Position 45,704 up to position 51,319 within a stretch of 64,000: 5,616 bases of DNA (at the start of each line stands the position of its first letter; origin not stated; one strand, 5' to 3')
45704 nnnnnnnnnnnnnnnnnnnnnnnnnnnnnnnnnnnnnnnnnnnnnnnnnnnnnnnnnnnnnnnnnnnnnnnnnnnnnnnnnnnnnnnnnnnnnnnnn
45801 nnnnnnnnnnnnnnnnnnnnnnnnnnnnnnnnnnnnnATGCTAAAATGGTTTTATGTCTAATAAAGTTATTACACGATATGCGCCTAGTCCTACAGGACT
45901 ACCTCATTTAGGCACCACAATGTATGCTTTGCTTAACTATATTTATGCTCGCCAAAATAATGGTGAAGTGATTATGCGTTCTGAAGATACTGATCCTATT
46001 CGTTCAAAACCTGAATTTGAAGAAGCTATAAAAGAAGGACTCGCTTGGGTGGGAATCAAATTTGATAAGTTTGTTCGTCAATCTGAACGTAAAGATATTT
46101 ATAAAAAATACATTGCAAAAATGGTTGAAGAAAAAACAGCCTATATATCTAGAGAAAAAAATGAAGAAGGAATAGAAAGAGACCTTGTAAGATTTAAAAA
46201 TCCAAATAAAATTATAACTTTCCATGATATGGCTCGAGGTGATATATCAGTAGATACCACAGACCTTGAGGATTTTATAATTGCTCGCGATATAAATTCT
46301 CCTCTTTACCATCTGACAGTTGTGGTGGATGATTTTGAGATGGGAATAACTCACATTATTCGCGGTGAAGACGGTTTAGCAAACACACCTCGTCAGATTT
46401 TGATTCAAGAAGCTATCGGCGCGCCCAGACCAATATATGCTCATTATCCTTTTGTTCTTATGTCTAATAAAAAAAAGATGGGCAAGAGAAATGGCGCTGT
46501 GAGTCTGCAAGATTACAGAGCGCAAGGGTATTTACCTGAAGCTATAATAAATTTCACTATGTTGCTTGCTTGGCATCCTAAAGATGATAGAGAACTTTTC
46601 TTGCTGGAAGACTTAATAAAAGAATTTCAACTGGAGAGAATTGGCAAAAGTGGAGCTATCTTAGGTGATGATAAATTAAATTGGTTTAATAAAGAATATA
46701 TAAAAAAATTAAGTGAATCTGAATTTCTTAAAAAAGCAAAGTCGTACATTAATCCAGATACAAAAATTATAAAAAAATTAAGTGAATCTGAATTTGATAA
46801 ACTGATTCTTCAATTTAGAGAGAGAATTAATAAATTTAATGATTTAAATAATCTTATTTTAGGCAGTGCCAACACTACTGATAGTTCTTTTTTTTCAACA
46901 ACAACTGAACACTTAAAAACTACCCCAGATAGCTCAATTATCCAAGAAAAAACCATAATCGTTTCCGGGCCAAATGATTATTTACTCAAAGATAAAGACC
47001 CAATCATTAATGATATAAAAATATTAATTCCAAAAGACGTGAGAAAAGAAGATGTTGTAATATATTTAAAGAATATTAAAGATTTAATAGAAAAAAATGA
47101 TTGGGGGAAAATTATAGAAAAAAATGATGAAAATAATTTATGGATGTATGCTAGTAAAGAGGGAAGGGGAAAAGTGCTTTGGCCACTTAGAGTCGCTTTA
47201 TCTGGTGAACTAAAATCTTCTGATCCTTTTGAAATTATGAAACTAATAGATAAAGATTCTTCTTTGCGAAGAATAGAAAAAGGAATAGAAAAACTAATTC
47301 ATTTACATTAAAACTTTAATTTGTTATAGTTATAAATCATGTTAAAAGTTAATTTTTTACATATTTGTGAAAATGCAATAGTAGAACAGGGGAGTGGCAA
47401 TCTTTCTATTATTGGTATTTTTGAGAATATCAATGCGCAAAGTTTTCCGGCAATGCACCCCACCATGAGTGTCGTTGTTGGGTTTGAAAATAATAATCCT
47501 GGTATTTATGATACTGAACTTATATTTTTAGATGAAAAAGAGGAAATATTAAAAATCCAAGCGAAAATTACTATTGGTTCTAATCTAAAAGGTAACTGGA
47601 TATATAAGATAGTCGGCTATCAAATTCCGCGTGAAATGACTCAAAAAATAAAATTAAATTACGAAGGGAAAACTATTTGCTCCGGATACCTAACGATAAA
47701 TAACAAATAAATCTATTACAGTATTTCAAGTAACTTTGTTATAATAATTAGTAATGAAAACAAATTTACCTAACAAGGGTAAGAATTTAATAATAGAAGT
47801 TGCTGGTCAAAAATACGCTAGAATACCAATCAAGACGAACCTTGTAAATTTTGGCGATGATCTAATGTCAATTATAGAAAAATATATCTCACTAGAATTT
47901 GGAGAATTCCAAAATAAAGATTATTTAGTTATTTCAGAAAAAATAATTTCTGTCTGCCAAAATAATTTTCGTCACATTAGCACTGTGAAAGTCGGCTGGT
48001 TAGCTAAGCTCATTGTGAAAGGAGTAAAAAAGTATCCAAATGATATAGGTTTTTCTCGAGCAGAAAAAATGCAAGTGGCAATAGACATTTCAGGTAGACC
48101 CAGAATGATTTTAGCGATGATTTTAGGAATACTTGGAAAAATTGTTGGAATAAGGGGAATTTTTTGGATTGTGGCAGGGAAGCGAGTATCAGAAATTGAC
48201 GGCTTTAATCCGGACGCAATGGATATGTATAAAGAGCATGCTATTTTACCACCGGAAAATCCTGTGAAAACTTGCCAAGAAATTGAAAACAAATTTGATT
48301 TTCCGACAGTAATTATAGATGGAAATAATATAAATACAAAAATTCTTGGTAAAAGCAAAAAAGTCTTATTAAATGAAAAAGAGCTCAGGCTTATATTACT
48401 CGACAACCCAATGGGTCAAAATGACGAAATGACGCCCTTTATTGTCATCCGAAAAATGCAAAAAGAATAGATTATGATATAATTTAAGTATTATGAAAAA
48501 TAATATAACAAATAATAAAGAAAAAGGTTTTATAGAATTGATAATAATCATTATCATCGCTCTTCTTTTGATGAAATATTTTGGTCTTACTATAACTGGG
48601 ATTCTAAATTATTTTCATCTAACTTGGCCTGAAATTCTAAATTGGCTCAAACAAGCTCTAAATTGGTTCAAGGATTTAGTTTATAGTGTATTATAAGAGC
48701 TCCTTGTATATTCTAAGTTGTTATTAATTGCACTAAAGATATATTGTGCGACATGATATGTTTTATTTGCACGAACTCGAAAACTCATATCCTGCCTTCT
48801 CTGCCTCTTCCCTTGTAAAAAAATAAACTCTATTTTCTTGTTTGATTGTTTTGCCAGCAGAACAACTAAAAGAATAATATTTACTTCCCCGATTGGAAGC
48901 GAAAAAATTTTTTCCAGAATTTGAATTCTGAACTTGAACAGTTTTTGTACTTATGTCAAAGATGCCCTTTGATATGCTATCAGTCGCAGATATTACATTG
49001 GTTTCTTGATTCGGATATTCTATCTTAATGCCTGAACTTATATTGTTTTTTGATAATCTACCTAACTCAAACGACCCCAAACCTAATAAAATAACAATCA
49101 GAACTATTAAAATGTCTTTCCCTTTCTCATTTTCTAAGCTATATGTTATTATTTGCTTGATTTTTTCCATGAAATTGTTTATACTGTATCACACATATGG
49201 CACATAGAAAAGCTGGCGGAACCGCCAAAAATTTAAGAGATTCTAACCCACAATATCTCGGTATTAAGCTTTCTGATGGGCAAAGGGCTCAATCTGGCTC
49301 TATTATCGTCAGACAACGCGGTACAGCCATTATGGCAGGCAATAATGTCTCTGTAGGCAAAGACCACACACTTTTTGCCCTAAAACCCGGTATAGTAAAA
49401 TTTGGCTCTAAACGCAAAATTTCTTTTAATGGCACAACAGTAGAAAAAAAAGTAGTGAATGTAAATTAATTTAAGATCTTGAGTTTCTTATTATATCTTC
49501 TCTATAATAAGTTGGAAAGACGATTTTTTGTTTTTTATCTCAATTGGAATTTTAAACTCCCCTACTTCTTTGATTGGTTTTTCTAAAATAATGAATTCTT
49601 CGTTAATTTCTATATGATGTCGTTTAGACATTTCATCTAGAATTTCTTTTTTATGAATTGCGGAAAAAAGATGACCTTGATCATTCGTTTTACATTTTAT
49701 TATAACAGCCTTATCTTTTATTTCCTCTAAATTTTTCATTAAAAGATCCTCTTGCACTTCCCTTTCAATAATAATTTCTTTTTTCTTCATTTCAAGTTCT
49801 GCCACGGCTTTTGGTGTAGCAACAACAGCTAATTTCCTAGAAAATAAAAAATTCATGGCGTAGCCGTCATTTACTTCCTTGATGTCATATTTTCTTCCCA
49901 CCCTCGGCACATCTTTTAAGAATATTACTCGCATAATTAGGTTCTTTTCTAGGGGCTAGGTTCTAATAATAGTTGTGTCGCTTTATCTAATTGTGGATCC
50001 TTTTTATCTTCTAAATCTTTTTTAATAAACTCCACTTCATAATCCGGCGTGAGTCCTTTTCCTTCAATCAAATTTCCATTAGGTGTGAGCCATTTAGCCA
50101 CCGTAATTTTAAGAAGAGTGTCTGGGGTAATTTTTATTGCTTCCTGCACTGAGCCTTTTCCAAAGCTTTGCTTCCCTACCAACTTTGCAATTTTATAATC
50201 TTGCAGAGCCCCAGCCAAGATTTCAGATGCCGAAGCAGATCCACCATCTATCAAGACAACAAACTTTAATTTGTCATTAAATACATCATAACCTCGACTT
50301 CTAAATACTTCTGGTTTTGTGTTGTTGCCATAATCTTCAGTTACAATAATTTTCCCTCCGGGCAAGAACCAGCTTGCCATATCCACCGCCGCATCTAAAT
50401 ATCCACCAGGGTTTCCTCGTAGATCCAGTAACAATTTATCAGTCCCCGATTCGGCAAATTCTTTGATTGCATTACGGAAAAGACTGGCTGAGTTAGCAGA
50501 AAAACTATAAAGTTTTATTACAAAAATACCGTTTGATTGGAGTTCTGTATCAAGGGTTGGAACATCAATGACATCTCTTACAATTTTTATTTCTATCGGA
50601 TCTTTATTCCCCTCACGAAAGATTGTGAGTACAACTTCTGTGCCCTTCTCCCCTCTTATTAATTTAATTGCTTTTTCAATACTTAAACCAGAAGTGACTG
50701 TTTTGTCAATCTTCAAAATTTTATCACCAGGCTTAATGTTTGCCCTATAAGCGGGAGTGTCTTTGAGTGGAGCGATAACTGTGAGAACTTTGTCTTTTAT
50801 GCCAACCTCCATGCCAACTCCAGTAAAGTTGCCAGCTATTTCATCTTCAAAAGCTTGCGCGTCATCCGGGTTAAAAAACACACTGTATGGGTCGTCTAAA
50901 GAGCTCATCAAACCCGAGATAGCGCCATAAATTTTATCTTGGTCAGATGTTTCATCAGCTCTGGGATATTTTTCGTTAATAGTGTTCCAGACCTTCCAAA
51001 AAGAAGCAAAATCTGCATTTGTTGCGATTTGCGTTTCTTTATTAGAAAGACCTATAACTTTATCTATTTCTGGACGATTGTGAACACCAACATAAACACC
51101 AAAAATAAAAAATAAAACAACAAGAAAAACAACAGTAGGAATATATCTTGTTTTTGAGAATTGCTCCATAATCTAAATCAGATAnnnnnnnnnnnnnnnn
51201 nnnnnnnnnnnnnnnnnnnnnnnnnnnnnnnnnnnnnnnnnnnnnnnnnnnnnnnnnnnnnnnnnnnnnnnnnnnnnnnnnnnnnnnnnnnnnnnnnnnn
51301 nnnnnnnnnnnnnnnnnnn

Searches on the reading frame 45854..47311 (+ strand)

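Call 55: search_protein_families(library=pfam, proteins=[window:45854-47311:+], max_evalue=0.001)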
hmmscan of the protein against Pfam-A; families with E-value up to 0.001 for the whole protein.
window:45854-47311:+ (485 aa): 3 families
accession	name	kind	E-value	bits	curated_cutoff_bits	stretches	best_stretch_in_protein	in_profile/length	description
PF00749.27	tRNA-synt_1c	-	2.7e-75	253.7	23.4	2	108-277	142-314/314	tRNA synthetases class I (E and Q), catalytic domain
PF19269.4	Anticodon_2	-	4.9e-12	46.9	23.6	1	398-478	61-141/141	Anticodon binding domain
PF01921.24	tRNA-synt_1f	-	0.00064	19.2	27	0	182-248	256-320/360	tRNA synthetases class I (K)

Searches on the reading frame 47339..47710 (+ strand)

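Call 55: search_protein_families(library=pfam, proteins=[window:47339-47710:+], max_evalue=0.001)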
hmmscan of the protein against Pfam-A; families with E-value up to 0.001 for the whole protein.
window:47339-47710:+ (123 aa): 1 family
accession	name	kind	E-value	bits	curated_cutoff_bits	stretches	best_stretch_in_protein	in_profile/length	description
PF22091.2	DUF6941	-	9.7e-14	52.2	27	1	7-115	3-119/125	Family of unknown function (DUF6941)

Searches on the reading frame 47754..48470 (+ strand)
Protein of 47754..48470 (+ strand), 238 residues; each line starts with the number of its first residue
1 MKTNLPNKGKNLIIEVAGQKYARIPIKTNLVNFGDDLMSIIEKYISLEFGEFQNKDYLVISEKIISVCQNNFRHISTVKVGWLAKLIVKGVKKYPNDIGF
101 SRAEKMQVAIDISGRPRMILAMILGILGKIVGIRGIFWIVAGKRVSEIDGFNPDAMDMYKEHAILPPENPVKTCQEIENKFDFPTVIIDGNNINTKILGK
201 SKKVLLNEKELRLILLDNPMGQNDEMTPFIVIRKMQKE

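Call 55: search_protein_families(library=pfam, proteins=[window:47754-48470:+], max_evalue=0.001)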
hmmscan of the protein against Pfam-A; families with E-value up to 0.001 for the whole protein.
window:47754-48470:+ (238 aa): 1 family
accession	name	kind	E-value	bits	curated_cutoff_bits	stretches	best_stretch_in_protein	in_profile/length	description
PF01996.21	F420_ligase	-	1.4e-13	51.4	25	1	26-181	2-134/218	F420-0:Gamma-glutamyl ligase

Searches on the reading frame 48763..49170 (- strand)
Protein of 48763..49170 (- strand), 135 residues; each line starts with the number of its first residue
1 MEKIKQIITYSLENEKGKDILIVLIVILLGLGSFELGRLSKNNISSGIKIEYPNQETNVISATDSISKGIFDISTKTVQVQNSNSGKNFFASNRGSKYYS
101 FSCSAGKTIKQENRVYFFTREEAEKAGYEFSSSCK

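Call 5: search_protein_families(library=pfam, proteins=[window:48763-49170:-], max_evalue=0.01)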
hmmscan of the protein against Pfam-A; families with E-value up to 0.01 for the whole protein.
window:48763-49170:- (135 aa): 1 family
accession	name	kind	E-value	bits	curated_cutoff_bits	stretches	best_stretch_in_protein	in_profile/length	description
PF02805.21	Ada_Zn_binding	-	3.8e-05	24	23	1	76-135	4-63/65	Metal binding domain of Ada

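Call 6: search_protein_families(library=ncbifam, proteins=[window:48763-49170:-], max_evalue=0.01)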
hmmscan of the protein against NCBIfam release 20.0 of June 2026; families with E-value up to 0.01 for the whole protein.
window:48763-49170:- (135 aa): 0 families

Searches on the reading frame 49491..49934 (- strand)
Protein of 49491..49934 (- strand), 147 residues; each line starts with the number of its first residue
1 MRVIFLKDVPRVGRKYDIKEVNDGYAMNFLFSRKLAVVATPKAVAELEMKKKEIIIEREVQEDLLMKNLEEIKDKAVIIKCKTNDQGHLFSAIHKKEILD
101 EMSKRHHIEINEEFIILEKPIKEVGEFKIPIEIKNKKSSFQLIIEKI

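Call 5: search_protein_families(library=pfam, proteins=[window:49491-49934:-], max_evalue=0.01)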
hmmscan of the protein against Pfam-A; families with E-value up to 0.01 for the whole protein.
window:49491-49934:- (147 aa): 2 families
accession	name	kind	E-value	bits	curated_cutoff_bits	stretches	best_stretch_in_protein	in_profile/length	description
PF01281.25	Ribosomal_L9_N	-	8.8e-19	67.2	20.7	1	1-47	1-47/47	Ribosomal protein L9, N-terminal domain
PF03948.19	Ribosomal_L9_C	-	1.7e-12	48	23.2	1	70-135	8-74/86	Ribosomal protein L9, C-terminal domain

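Call 6: search_protein_families(library=ncbifam, proteins=[window:49491-49934:-], max_evalue=0.01)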
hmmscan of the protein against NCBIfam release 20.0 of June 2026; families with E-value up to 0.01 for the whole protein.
window:49491-49934:- (147 aa): 4 families
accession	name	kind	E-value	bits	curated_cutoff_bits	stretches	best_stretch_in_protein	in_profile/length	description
TIGR00158.1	L9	equivalog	1.7e-27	96.7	58.6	1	1-135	1-135/148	50S ribosomal protein L9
NF011110.0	PRK14538.1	equivalog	4.7e-19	68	707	1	1-142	689-830/838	putative bifunctional signaling protein/50S ribosomal protein L9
TIGR01265.1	tyr_nico_aTase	subfamily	0.0045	16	292.45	1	43-124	138-224/403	tyrosine/nicotianamine family aminotransferase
TIGR01264.1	tyr_amTase_E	equivalog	0.0084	15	474.25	1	45-110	141-206/403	tyrosine transaminase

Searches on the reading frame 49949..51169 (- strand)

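Call 5: search_protein_families(library=pfam, proteins=[window:49949-51169:-], max_evalue=0.01)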
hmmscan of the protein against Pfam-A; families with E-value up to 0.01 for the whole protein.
window:49949-51169:- (406 aa): 5 families
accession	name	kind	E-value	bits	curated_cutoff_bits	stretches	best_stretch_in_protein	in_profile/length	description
PF03572.23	Peptidase_S41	-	8e-49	165.8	24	1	217-379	4-165/165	Peptidase family S41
PF13180.12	PDZ_2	-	1.4e-09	38.6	27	1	119-196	4-80/80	PDZ domain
PF17820.7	PDZ_6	-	6.6e-09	35.8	27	1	133-183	4-52/54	PDZ domain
PF00595.29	PDZ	-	6.6e-08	33.3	23.2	1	116-183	15-80/81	PDZ domain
PF22694.1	CtpB_N-like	-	6.9e-08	33.3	27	1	26-100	9-82/85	Activating protease CtpB N-terminal domain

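Call 6: search_protein_families(library=ncbifam, proteins=[window:49949-51169:-], max_evalue=0.01)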
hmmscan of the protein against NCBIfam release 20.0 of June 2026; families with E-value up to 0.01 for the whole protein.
window:49949-51169:- (406 aa): 16 families
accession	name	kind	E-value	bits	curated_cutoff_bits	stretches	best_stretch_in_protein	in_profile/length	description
NF052377.1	lmo1851_S41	exception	2.8e-99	332.9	725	1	48-381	41-369/468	lmo1851 family serine protease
TIGR00225.1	prc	subfamily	1.4e-95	320.2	218.6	1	74-394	9-329/335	C-terminal processing peptidase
NF045590.1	Cterm_S41_CtpC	exception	2.8e-82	276.7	665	1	59-389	60-388/418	carboxyl-terminal processing protease CtpC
TIGR03900.1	prc_long_Delta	hypoth_equivalog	6.2e-78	262.8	660.95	1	72-379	97-404/973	MXAN_5808 family serine peptidase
NF045588.1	Cterm_S41_CtpA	exception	2.6e-77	260.4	625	1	60-401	56-401/401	carboxyl-terminal processing protease CtpA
NF045589.1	Cterm_S41_CtpB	exception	3.9e-77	259.7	633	1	73-392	74-394/416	carboxyl-terminal processing protease CtpB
NF045591.1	Cterm_S41_CtpZ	exception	5.5e-61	206.5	525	1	74-400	69-396/403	carboxyl-terminal processing protease CtpZ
NF051464.1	tail_spec_CT441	exception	1e-43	150.1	700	1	83-378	215-524/645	tail-specific protease Tsp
NF008388.1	PRK11186.1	exception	1.6e-34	119.3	825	1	76-376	207-523/663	carboxy terminal-processing peptidase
NF058627.1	S41_Gfo1087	equivalog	1.6e-12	47.1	455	1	89-339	90-367/489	GFO_1087 family putative carboxy terminal peptidase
NF033424.1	chlamy_CPAF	equivalog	2.4e-09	36.3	250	1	304-389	460-548/564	protease-like activity factor CPAF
TIGR02037.1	degP_htrA_DO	subfamily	6.3e-05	22.1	416.2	1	135-203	267-334/434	Do family serine endopeptidase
TIGR00054.1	TIGR00054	equivalog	0.0042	16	147.55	1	105-189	187-262/421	RIP metalloprotease RseP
TIGR01367.1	pyrE_Therm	equivalog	0.006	16.2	150.25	0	144-180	101-136/187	orotate phosphoribosyltransferase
NF047968.1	SerProtHtrA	equivalog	0.0089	15.4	470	0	126-195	288-356/357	serine protease HtrA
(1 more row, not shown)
